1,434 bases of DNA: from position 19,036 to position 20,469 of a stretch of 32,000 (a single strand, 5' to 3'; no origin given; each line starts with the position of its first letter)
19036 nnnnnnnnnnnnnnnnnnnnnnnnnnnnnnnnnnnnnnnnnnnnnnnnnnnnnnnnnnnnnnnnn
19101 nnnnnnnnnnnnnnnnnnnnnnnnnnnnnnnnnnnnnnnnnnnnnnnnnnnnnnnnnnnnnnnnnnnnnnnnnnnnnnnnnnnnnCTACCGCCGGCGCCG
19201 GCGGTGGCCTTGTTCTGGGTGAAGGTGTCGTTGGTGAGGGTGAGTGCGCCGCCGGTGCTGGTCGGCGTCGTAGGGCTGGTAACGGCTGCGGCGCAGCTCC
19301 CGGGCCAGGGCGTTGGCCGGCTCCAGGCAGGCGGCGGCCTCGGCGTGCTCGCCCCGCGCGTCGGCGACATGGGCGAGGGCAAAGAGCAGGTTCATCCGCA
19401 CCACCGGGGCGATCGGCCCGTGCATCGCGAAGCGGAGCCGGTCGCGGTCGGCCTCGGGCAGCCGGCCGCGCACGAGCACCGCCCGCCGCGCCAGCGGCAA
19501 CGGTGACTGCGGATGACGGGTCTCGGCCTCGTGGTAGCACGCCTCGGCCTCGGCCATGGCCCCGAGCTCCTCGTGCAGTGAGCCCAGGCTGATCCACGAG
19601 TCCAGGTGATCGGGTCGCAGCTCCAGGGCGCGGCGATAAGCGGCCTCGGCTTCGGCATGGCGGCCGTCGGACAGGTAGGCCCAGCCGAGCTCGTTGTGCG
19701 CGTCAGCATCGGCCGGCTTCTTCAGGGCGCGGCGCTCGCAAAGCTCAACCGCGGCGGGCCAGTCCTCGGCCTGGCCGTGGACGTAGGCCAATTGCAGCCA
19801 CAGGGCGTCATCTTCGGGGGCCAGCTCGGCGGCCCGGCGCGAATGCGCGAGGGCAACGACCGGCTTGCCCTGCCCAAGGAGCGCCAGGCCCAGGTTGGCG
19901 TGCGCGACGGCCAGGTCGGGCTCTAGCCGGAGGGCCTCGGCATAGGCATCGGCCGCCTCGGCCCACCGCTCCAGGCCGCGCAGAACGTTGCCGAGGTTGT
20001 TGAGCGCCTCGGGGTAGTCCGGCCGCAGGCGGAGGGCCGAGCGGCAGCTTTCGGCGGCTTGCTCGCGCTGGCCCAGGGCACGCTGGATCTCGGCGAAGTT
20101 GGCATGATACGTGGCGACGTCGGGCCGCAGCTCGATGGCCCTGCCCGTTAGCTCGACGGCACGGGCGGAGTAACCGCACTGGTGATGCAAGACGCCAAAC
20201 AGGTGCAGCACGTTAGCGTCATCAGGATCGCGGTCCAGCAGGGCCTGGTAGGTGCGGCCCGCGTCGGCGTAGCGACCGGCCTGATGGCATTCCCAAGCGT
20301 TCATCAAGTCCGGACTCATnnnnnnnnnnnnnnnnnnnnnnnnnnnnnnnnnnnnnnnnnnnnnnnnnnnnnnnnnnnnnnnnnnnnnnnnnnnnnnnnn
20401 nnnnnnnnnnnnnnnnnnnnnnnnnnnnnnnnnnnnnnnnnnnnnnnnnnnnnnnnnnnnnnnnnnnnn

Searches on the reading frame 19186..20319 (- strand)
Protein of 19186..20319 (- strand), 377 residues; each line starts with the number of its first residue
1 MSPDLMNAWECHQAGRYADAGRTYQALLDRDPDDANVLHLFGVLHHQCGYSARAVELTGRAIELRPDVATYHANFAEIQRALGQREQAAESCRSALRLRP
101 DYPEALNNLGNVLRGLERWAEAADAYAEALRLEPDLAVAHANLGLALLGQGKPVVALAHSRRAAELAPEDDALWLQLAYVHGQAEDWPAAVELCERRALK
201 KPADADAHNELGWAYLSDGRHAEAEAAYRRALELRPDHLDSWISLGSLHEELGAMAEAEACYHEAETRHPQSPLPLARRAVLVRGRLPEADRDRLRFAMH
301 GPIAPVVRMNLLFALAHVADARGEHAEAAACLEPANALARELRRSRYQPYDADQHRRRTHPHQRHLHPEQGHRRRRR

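Call 9: search_protein_families(library=pfam, proteins=[window:19186-20319:-])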
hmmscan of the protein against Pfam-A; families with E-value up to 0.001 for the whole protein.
window:19186-20319:- (377 aa): 18 families
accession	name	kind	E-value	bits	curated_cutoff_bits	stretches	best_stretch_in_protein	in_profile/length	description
PF07719.23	TPR_2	-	6.9e-35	116.7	27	2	205-238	1-34/34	Tetratricopeptide repeat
PF00515.34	TPR_1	-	6.8e-34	114.7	27.8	2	205-238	1-34/34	Tetratricopeptide repeat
PF13181.12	TPR_8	-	4.8e-29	98.4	25.7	1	205-238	1-34/34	Tetratricopeptide repeat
PF13414.12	TPR_11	-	1.7e-28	98.4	26.8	3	110-151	1-42/42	TPR repeat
PF13431.12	TPR_17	-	1.2e-27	94.2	24.4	0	92-122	2-32/34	Tetratricopeptide repeat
PF13432.12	TPR_16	-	5.4e-27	94.3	32.7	4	210-273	2-65/65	Tetratricopeptide repeat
PF14559.12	TPR_19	-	3.6e-23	82.1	25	4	216-273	2-59/68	Tetratricopeptide repeat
PF13428.12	TPR_14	-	8.6e-23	79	23.5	1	206-247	2-43/44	Tetratricopeptide repeat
PF13176.12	TPR_7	-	2.2e-22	77.6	27.9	1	207-237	1-31/36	Tetratricopeptide repeat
PF13424.12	TPR_12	-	1.9e-19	70.1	30.1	3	104-168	4-76/77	Tetratricopeptide repeat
PF13174.12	TPR_6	-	1.3e-11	44.7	26.3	0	211-237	6-32/33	Tetratricopeptide repeat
PF23914.1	TPR_CcmH_CycH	-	5.7e-11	42.9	42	0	93-192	40-142/158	Cytochrome c-type biogenesis protein H TPR domain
PF13374.12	TPR_10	-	5.5e-08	33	27.5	0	105-131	4-30/42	Tetratricopeptide repeat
PF13371.12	TPR_9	-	1e-07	32.3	35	1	214-264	4-54/73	Tetratricopeptide repeat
PF12895.13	ANAPC3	-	3.7e-06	27.6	27.2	0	188-264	6-81/82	Anaphase-promoting complex, cyclosome, subunit 3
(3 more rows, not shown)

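Call 68: search_protein_families(library=ncbifam, proteins=[window:19186-20319:-], max_evalue=0.001)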
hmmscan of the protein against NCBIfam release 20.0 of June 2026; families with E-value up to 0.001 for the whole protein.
window:19186-20319:- (377 aa): 24 families
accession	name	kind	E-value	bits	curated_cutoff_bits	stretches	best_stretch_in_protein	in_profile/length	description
TIGR02917.1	PEP_TPR_lipo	equivalog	1.6e-28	99.1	312.2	1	13-271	273-531/899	XrtA/PEP-CTERM system TPR-repeat protein PrsT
NF040959.1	MamA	equivalog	2.9e-24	85.7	200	2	10-166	46-202/204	magnetosome protein MamA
NF033762.1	social_mot_Tgl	equivalog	4.3e-22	78.7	225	3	83-152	45-115/252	social motility TPR repeat lipoprotein Tgl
TIGR02521.1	type_IV_pilW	equivalog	1.3e-19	70.7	154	2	51-196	47-194/234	type IV pilus biogenesis/stability protein PilW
NF033920.0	C39_PA2778_fam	equivalog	4.7e-18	65.5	150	1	9-100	164-255/255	PA2778 family cysteine peptidase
TIGR00990.1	3a0801s09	subfamily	5e-16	58.5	757.25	2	118-273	309-467/615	mitochondrial import receptor subunit TOM70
NF033758.1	gliding_GltE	equivalog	2.4e-15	56.4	225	1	14-237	99-322/411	adventurous gliding motility TPR repeat lipoprotein GltE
TIGR02552.1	LcrH_SycD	equivalog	5e-15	55.4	104.8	1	8-102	25-119/136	SycD/LcrH family type III secretion system chaperone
NF002725.1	PRK02603.1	equivalog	2.1e-13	50.6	143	0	208-269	75-136/173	photosystem I assembly protein Ycf3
TIGR00540.1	TPR_hemY_coli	hypoth_equivalog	1e-11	44.2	142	1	175-265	296-385/385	heme biosynthesis-associated TPR protein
NF008391.2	PRK11189.1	equivalog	8.9e-11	41.8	250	1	81-182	77-180/297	lipoprotein NlpI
TIGR03939.1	PGA_TPR_OMP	equivalog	6.2e-10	37.9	366.65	2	83-204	67-187/800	poly-beta-1,6 N-acetyl-D-glucosamine export porin PgaA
NF047507.1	TPR_BatC_Lepto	exception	1.6e-09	37.6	175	0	10-109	33-136/214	TPR repeat-containing protein BatC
NF052415.1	T3SS_chap_SctY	equivalog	1.9e-09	38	70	2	164-233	33-105/106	type III secretion apparatus assembly chaperone SctY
NF007302.0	PRK09782.1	equivalog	1.8e-08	32.8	1223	1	121-191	630-700/990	phage receptor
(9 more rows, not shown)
